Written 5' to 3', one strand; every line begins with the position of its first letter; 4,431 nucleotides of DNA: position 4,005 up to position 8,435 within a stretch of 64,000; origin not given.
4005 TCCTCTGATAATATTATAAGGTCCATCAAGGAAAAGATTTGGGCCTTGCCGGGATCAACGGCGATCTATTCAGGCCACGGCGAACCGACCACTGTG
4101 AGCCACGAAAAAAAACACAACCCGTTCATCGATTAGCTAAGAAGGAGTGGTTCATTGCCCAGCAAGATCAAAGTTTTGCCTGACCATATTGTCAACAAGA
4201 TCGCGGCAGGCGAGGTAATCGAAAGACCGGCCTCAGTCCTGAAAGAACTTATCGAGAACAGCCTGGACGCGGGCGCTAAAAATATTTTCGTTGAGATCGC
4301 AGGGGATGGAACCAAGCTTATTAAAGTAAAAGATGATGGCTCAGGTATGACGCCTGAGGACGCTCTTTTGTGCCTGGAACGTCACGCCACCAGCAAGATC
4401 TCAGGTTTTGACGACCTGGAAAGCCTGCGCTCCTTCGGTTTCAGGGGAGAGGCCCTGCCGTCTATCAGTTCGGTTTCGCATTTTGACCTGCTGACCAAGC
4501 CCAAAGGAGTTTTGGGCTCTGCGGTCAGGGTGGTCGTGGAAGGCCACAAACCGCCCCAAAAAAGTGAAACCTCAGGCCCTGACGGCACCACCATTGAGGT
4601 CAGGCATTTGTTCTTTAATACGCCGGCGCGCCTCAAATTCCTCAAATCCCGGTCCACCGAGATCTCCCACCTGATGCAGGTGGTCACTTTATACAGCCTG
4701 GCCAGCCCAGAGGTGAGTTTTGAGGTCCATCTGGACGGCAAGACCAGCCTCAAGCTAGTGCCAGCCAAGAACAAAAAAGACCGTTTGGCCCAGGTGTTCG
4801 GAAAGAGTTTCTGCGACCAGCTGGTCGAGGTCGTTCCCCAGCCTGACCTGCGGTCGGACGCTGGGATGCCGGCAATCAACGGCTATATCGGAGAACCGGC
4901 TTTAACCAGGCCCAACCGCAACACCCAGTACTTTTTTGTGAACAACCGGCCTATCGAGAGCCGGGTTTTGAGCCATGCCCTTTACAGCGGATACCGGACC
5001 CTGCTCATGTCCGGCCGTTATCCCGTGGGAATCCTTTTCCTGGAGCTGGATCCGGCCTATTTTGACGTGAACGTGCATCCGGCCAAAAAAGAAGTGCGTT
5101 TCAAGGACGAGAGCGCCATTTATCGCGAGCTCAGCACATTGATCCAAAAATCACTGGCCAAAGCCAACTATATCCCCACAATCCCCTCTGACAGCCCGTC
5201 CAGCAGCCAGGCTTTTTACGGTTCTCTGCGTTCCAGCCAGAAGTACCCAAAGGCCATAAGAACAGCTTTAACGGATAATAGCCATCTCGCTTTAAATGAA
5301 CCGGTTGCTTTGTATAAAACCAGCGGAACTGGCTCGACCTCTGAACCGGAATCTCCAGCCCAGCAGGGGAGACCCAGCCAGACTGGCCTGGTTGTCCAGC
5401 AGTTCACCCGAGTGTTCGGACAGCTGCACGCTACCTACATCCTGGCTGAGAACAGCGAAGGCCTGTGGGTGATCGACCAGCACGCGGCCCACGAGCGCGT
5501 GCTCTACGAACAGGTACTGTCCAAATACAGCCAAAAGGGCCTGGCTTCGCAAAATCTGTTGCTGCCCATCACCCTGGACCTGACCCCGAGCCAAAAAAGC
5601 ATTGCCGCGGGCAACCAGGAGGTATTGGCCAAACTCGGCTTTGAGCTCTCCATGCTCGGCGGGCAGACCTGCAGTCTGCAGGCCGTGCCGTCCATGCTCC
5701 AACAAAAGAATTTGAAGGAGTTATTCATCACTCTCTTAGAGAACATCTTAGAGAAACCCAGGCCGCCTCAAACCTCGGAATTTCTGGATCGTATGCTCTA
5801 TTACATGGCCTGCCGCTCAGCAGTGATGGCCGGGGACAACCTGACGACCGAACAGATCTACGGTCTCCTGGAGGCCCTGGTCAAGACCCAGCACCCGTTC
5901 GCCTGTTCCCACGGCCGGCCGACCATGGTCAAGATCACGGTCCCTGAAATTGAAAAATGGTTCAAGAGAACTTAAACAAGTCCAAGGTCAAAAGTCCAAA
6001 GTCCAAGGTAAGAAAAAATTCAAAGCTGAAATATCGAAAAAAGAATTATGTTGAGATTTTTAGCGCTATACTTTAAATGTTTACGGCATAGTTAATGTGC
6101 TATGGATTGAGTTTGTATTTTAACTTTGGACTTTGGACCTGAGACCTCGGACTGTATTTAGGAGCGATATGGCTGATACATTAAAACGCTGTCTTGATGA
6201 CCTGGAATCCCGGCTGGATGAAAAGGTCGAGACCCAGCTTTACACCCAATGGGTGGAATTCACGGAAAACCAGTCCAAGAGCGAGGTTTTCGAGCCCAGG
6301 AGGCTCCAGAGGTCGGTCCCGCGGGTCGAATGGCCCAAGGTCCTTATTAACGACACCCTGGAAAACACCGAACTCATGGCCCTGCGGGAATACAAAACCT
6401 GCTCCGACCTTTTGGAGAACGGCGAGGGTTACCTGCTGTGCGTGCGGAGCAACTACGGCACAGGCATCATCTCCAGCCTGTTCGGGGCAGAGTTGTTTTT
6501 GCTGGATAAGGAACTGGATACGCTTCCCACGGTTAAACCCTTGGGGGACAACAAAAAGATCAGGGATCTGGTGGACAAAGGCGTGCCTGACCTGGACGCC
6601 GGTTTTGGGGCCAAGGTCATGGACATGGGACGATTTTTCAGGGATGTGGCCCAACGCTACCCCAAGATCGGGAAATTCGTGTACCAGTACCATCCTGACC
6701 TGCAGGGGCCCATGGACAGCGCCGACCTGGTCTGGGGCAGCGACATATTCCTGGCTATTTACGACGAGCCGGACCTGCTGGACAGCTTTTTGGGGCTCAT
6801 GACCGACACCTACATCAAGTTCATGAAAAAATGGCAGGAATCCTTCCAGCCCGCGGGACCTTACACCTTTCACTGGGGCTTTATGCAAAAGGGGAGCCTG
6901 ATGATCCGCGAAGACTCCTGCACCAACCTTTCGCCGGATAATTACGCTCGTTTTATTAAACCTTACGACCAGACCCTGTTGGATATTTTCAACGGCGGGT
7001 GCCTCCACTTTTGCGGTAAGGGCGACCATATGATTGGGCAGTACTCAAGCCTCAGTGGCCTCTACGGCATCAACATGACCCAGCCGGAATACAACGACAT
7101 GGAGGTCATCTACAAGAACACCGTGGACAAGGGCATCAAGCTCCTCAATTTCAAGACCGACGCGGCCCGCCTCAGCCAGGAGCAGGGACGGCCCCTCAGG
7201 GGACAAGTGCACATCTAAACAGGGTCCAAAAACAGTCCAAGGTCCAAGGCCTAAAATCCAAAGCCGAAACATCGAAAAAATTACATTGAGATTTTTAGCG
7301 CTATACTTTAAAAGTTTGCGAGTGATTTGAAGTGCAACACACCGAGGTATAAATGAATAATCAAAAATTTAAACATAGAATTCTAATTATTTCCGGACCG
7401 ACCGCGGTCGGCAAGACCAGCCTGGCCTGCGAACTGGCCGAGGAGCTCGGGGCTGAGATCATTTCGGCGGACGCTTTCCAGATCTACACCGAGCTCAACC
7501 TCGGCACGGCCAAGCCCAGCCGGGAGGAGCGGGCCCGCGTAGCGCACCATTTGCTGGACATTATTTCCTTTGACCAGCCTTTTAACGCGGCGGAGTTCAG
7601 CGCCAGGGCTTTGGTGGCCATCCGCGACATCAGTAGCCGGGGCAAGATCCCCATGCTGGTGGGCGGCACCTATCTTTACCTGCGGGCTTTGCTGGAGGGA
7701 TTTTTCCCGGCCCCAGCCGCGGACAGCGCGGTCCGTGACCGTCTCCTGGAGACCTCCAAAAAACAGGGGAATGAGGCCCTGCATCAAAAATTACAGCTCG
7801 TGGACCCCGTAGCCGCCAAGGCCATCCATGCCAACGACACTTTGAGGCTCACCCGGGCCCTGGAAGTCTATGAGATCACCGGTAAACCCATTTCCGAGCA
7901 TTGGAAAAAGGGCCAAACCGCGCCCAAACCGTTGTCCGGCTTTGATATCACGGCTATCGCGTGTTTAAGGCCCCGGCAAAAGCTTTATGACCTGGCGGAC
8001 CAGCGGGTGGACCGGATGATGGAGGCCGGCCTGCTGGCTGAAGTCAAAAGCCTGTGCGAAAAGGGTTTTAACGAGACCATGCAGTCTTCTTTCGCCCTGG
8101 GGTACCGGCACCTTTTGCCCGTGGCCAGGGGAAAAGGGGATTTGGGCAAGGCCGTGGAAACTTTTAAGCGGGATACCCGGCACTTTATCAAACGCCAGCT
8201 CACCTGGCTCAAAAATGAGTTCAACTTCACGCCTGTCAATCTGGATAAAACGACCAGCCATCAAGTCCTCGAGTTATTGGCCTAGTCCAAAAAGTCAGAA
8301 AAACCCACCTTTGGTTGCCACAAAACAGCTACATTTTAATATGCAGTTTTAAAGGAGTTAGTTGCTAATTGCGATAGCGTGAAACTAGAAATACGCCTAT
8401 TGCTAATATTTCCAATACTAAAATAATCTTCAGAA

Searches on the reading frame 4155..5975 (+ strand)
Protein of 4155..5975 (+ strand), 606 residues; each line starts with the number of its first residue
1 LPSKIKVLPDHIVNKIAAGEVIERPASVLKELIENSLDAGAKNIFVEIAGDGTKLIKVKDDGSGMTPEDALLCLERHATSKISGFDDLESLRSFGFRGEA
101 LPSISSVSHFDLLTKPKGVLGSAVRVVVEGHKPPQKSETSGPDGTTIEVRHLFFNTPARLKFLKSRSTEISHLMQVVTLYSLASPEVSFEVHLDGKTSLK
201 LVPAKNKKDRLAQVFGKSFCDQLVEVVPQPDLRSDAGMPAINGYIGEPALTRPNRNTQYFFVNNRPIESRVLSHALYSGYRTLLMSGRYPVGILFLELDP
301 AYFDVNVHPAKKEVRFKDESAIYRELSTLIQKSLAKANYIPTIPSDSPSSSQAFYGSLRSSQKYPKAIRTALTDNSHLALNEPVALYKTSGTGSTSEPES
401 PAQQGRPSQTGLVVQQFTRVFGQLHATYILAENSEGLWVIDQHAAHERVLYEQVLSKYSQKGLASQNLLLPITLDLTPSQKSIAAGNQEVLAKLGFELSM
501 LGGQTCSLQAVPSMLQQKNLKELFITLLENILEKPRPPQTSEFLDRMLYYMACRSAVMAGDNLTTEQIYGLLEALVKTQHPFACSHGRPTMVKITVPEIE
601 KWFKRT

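Call 10: search_protein_families(library=pfam, proteins=[window:4155-5975:+])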
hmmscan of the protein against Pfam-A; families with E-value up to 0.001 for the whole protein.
window:4155-5975:+ (606 aa): 4 families
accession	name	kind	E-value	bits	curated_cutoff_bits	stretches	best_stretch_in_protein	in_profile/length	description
PF08676.16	MutL_C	-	4.5e-44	150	25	1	422-563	2-142/142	MutL C terminal dimerisation domain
PF01119.25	DNA_mis_repair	-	5.6e-35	120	26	1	212-334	2-118/119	DNA mismatch repair protein, C-terminal domain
PF13589.12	HATPase_c_3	-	1.9e-11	44.6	25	1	26-121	4-99/137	Histidine kinase-, DNA gyrase B-, and HSP90-like ATPase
PF02518.31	HATPase_c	-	2.1e-06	28.6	26.4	1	23-79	4-63/111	Histidine kinase-, DNA gyrase B-, and HSP90-like ATPase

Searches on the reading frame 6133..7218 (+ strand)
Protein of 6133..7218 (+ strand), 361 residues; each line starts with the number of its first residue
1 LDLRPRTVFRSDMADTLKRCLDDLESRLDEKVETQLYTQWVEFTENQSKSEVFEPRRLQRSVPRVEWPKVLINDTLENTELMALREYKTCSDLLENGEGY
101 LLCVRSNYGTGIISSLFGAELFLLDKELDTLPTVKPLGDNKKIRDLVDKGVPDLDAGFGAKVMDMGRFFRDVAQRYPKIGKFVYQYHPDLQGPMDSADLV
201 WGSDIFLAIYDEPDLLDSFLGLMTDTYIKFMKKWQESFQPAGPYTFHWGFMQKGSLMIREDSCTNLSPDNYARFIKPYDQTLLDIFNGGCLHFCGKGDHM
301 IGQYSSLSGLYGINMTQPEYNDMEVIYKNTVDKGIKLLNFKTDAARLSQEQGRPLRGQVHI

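Call 10: search_protein_families(library=pfam, proteins=[window:6133-7218:+])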
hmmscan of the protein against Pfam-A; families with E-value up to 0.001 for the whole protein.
window:6133-7218:+ (361 aa): 0 families

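Call 64: search_protein_families(library=padloc, max_evalue=0.01, proteins=[window:6133-7218:+])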
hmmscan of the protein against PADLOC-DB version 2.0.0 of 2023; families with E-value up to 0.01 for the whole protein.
window:6133-7218:+ (361 aa): 0 families

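Call 65: search_protein_families(library=ncbifam, max_evalue=0.01, proteins=[window:6133-7218:+])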
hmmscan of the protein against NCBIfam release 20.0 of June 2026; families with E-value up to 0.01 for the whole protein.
window:6133-7218:+ (361 aa): 2 families
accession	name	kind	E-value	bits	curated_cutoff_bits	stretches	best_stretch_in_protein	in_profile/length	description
NF004889.0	PRK06252.1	subfamily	0.0021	17.1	244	0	189-234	144-190/340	methylcobalamin:coenzyme M methyltransferase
TIGR01463.1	mtaA_cmuA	subfamily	0.0041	16.4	235.4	0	265-316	208-262/340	MtaA/CmuA family methyltransferase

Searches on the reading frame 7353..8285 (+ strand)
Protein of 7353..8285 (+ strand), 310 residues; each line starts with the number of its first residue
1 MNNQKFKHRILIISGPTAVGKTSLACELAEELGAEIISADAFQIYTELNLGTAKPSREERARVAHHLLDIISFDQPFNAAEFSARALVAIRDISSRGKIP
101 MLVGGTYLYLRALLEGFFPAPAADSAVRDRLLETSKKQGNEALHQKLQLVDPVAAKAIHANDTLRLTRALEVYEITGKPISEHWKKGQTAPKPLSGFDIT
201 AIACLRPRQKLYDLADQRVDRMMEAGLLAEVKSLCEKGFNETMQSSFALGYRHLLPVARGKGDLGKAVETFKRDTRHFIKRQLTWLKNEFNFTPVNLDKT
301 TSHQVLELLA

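Call 10: search_protein_families(library=pfam, proteins=[window:7353-8285:+])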
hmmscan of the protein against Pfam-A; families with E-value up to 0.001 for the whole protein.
window:7353-8285:+ (310 aa): 5 families
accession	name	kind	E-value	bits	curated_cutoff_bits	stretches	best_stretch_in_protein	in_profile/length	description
PF01715.23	IPPT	-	8e-80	268.4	23.6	1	43-289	1-243/243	IPP transferase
PF01745.22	IPT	-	2e-10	41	20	1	10-69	3-62/233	Isopentenyl transferase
PF13671.12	AAA_33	-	0.0003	21.5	27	1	11-66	2-58/143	AAA domain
PF20720.3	nSTAND3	-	0.00051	20.2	27.2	1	7-34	16-43/155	Novel STAND NTPase 3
PF00004.35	AAA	-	0.00084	20.2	21.2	0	12-46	2-36/131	ATPase family associated with various cellular activities (AAA)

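Call 11: find_related_loci(query=window:7353-8285:+, collection=genome_contigs, flank=10000)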
Query window:7353-8285:+ (310 aa) in genome_contigs; peptide patterns used: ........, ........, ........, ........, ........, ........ (x = any residue, [..] = any of these).
58 stretches matched a pattern, but none encodes a relative of the query by tblastn (E <= 1e-3).
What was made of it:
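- Tried and rejected: MiaA in genome_contigs found none (call 11).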

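Call 12: find_encoding_contigs(protein=window:7353-8285:+, flank=10000, max_places=10)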
Protein window:7353-8285:+ (310 aa): 3 contigs read that carry it; 2 places shown.
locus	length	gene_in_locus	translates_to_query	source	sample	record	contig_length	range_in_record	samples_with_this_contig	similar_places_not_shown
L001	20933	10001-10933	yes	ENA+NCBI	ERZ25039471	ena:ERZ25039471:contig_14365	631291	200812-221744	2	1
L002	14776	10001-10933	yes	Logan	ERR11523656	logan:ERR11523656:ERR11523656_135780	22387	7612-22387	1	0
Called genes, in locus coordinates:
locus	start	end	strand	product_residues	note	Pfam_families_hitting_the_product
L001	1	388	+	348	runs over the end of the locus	PF02568:ThiI, PF03054:tRNA_Me_trans (weak), PF18297:NFACT-R_2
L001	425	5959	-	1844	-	PF15919:HicB_lk_antitox (weak), PF00041:fn3 (faint), PF16389:DUF4998 (faint), PF16656:Pur_ac_phosph_N (weak), PF19077:Big_13 (faint), PF24421:Ig_J (faint)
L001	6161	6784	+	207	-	PF23023:Anti-Pycsar_Apyc1 (weak), PF00753:Lactamase_B, PF12706:Lactamase_B_2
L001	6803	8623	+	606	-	PF02518:HATPase_c (weak), PF13589:HATPase_c_3, PF01119:DNA_mis_repair, PF08676:MutL_C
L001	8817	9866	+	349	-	-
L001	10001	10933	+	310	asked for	PF01745:IPT, PF01715:IPPT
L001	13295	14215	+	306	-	-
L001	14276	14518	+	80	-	-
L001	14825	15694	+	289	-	-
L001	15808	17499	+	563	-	PF08238:Sel1, PF00656:Peptidase_C14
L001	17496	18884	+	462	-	PF13646:HEAT_2 (weak)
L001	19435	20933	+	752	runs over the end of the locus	-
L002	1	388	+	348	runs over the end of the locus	PF02568:ThiI, PF03054:tRNA_Me_trans (weak), PF18297:NFACT-R_2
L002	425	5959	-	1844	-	PF15919:HicB_lk_antitox (weak), PF00041:fn3 (faint), PF16389:DUF4998 (faint), PF16656:Pur_ac_phosph_N (weak), PF19077:Big_13 (faint), PF24421:Ig_J (faint)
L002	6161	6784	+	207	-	PF23023:Anti-Pycsar_Apyc1 (weak), PF00753:Lactamase_B, PF12706:Lactamase_B_2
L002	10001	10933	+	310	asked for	PF01745:IPT, PF01715:IPPT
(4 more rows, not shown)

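Call 14: find_homologous_proteins(query=window:7353-8285:+, max_evalue=1e-30)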
Query window:7353-8285:+ (310 aa): 7890 proteins with E <= 1e-30 among 8000 candidates; the best 120 are listed.
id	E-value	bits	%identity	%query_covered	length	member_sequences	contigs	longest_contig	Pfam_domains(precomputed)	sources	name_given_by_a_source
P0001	2.9e-201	685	100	100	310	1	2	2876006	PF01745.23,PF01715.24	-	-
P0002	3.7e-77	278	48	94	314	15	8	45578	PF01745.23,PF01715.24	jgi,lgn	jgi:tRNA dimethylallyltransferase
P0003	2.6e-76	275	47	90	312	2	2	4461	PF01745.23,PF01715.24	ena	-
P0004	2.8e-76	275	47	91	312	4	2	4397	PF01745.23,PF01715.24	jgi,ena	-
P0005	1.2e-75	273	47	90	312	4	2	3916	PF01745.23,PF01715.24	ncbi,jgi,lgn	ncbi:MAG: tRNA (adenosine(37)-N6)-dimethylallyltransferase MiaA [Deltaproteobacteria bacterium]|jgi:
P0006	2.1e-75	272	47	91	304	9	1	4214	PF01745.23,PF01715.24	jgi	-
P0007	2.2e-75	272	47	94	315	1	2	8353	PF01745.23,PF01715.24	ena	-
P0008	4.0e-75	271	46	97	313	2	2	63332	PF01745.23,PF01715.24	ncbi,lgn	-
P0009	1.7e-74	269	48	95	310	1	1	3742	PF01745.23,PF01715.24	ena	-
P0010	3.4e-74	268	45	96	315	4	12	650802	PF01745.23,PF01715.24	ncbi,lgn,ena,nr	ncbi:MAG: tRNA (adenosine(37)-N6)-dimethylallyltransferase MiaA [Firmicutes bacterium]|nr:tRNA (aden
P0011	4.1e-74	268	45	95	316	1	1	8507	PF01745.23,PF01715.24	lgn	-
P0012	4.3e-74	268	46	94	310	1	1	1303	PF01745.23,PF01715.24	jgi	jgi:tRNA dimethylallyltransferase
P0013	5.3e-74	267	48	90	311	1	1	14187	PF01745.23,PF01715.24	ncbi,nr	ncbi:MAG: tRNA (adenosine(37)-N6)-dimethylallyltransferase MiaA [Deltaproteobacteria bacterium]|nr:t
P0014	5.7e-74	267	48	90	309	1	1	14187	PF01745.23,PF01715.24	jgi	-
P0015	6.0e-74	267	45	95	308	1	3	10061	PF01745.23,PF01715.24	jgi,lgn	-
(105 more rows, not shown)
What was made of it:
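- Tried and rejected: The best MiaA relative is 48% identical (call 14).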

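Call 70: find_encoding_contigs(protein=P0002, flank=6000, max_places=2)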
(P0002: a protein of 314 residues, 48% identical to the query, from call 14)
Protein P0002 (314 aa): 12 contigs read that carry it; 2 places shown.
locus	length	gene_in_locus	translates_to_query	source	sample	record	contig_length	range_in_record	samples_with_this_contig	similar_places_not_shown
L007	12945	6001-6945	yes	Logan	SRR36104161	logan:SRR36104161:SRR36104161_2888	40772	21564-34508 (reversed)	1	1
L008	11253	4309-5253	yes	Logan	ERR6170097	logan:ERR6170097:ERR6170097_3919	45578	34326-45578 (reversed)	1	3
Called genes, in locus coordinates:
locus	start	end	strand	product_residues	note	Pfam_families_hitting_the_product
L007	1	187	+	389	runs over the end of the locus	PF00266:Aminotran_5, PF00155:Aminotran_1_2 (weak), PF01053:Cys_Met_Meta_PP (weak), PF01212:Beta_elim_lyase (weak)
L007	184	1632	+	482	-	PF00919:UPF0004, PF04055:Radical_SAM, PF01938:TRAM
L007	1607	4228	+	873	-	PF01624:MutS_I, PF05188:MutS_II, PF05192:MutS_III, PF05190:MutS_IV, PF00488:MutS_V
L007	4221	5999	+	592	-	PF02518:HATPase_c (weak), PF13589:HATPase_c_3, PF01119:DNA_mis_repair, PF08676:MutL_C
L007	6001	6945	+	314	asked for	PF01745:IPT (weak), PF01715:IPPT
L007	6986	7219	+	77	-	PF17209:Hfq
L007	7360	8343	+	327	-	PF13401:AAA_22 (faint), PF00004:AAA, PF01078:Mg_chelatase (faint), PF17866:AAA_lid_6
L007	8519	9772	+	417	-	PF06838:Met_gamma_lyase, PF01053:Cys_Met_Meta_PP (faint)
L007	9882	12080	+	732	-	PF00403:HMA, PF00122:E1-E2_ATPase, PF00702:Hydrolase, PF08282:Hydrolase_3 (faint), PF12710:HAD (faint)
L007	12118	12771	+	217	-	PF00730:HhH-GPD, PF00633:HHH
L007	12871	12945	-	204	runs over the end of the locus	PF01726:LexA_DNA_bind, PF12802:MarR_2 (weak), PF13412:HTH_24 (weak), PF00717:Peptidase_S24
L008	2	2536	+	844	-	?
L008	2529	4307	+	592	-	PF02518:HATPase_c (weak), PF13589:HATPase_c_3, PF01119:DNA_mis_repair, PF08676:MutL_C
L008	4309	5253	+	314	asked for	PF01745:IPT (weak), PF01715:IPPT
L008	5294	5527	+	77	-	PF17209:Hfq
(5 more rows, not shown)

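Call 71: find_encoding_contigs(protein=P0008, flank=6000, max_places=2)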
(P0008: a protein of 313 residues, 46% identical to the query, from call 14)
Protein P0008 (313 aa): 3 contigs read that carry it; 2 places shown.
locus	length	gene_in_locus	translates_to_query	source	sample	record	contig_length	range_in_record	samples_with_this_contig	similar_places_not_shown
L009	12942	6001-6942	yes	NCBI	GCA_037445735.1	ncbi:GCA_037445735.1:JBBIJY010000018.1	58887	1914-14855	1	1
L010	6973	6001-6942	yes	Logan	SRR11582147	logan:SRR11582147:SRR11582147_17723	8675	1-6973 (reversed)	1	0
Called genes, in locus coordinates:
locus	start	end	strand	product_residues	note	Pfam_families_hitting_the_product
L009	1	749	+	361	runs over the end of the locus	PF13439:Glyco_transf_4, PF13579:Glyco_trans_4_4, PF00534:Glycos_transf_1, PF13692:Glyco_trans_1_4, PF13524:Glyco_trans_1_2 (weak)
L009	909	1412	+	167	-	PF00731:AIRC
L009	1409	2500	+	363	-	PF22660:RS_preATP-grasp-like, PF02222:ATP-grasp, PF17769:PurK_C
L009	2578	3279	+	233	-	PF07501:G5, PF06725:3D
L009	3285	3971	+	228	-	PF12740:PETase (weak), PF01738:DLH, PF12146:Hydrolase_4 (weak), PF00561:Abhydrolase_1 (weak), PF12697:Abhydrolase_6 (faint), PF02230:Abhydrolase_2, PF08840:BAAT_C (faint), PF00326:Peptidase_S9 (weak)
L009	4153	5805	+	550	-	PF01555:N6_N4_Mtase (faint), PF08241:Methyltransf_11 (faint), PF01170:UPF0020 (faint), PF13649:Methyltransf_25 (faint)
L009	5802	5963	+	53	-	-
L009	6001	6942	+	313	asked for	PF01745:IPT, PF01715:IPPT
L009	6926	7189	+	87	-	PF17209:Hfq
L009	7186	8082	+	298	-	PF01678:DAP_epimerase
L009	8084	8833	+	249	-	PF06283:ThuA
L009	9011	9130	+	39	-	-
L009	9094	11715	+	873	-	-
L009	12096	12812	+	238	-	-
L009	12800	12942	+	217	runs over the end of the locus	-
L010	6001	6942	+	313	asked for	PF01745:IPT, PF01715:IPPT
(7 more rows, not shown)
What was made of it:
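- On Horizontally acquired genomic island: The two distant relatives examined have hfq directly after miaA (calls 70, 71).
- hfq follows miaA within 40 nt in two relatives (calls 70, 71).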
